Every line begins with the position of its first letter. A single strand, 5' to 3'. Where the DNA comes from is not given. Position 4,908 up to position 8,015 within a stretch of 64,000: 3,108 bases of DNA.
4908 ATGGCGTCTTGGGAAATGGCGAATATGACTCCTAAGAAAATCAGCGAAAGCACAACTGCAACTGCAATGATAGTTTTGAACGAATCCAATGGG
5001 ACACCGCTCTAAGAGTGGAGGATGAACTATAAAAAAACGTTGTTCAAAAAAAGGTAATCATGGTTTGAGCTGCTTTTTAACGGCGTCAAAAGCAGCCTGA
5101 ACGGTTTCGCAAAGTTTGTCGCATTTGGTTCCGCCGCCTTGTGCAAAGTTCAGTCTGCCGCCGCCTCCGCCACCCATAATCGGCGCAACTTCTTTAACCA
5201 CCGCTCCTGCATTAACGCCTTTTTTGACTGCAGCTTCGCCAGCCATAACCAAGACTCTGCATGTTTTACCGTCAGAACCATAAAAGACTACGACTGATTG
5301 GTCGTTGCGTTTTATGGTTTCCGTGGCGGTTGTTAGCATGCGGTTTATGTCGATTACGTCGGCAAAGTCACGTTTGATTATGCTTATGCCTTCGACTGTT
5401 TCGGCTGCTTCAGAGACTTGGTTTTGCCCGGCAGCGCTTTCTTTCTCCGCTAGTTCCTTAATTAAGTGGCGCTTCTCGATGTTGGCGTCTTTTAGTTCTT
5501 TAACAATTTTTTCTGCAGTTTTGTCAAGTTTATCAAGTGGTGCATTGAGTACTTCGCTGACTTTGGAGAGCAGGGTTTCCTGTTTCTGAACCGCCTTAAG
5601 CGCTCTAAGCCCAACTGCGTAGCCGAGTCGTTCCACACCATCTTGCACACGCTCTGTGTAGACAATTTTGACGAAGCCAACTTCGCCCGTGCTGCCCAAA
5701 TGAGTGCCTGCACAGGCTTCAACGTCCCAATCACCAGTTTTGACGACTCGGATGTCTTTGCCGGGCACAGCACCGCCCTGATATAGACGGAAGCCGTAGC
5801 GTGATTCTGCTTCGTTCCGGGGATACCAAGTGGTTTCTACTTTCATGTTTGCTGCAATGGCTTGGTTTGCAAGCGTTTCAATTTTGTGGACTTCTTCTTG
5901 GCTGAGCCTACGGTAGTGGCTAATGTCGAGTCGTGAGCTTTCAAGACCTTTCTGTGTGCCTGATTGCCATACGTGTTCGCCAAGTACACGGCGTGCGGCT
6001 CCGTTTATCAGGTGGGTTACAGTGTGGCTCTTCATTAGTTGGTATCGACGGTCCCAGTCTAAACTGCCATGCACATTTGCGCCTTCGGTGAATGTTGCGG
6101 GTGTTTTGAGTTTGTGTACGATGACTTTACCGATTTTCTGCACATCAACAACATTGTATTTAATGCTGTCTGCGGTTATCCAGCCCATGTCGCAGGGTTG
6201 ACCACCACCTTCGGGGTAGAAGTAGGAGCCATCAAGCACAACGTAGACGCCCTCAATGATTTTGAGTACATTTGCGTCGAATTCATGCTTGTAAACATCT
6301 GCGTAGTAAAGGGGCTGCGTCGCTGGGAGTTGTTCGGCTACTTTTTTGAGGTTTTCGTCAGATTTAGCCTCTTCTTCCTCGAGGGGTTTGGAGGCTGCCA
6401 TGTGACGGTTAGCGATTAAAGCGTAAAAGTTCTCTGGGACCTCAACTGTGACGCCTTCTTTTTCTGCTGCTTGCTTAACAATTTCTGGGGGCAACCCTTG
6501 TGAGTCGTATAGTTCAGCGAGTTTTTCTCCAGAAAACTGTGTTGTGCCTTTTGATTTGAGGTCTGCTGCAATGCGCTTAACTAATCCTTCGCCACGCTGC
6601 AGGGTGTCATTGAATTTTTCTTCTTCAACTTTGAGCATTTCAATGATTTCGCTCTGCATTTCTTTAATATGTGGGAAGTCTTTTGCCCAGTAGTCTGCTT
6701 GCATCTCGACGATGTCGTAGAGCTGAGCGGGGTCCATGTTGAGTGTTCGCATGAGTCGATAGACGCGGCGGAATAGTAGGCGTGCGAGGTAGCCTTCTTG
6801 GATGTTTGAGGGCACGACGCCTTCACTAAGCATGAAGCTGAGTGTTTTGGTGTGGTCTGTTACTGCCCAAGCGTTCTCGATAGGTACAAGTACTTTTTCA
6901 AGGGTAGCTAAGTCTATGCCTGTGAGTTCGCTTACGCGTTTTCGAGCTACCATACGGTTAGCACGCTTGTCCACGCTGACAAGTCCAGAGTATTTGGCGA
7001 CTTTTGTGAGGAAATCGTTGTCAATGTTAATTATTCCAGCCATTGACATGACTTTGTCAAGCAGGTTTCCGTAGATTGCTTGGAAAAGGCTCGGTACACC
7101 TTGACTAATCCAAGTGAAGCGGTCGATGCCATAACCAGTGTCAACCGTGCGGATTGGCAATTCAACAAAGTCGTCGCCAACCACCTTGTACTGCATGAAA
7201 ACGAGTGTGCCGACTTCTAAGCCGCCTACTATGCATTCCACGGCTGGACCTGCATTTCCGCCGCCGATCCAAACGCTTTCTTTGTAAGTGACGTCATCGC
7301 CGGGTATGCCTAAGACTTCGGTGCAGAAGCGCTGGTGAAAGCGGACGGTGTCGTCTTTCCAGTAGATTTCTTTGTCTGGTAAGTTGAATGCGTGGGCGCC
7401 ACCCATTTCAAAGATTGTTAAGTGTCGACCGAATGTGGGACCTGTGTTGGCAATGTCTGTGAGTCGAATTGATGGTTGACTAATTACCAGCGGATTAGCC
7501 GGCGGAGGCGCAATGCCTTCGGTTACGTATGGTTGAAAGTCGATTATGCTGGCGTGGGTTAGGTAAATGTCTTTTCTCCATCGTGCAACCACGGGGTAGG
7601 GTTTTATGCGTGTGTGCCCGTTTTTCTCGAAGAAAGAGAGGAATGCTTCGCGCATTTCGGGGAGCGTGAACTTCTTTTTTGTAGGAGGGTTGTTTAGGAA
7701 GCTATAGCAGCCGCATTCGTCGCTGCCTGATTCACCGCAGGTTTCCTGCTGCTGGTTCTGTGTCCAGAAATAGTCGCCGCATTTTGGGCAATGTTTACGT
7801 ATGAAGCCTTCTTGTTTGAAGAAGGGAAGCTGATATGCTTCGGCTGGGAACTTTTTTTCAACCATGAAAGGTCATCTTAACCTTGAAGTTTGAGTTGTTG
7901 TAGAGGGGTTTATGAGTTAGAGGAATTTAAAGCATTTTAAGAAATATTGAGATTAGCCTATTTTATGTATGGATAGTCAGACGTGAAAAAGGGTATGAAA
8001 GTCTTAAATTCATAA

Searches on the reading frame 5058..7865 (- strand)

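Call 26: search_protein_families(library=pfam, proteins=[window:5058-7865:-], max_evalue=0.001)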
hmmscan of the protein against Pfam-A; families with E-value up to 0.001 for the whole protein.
window:5058-7865:- (935 aa): 3 families
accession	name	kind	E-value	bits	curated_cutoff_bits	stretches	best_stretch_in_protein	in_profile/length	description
PF01411.24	tRNA-synt_2c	-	7.9e-119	398.1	30.3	1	70-606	1-552/552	tRNA synthetases class II (A)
PF07973.19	tRNA_SAD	-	3.5e-13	49.7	24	1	705-747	1-43/44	Threonyl and Alanyl tRNA synthetase second additional domain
PF02272.25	DHHA1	-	6.6e-12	46.2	25.9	1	846-930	21-101/102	DHHA1 domain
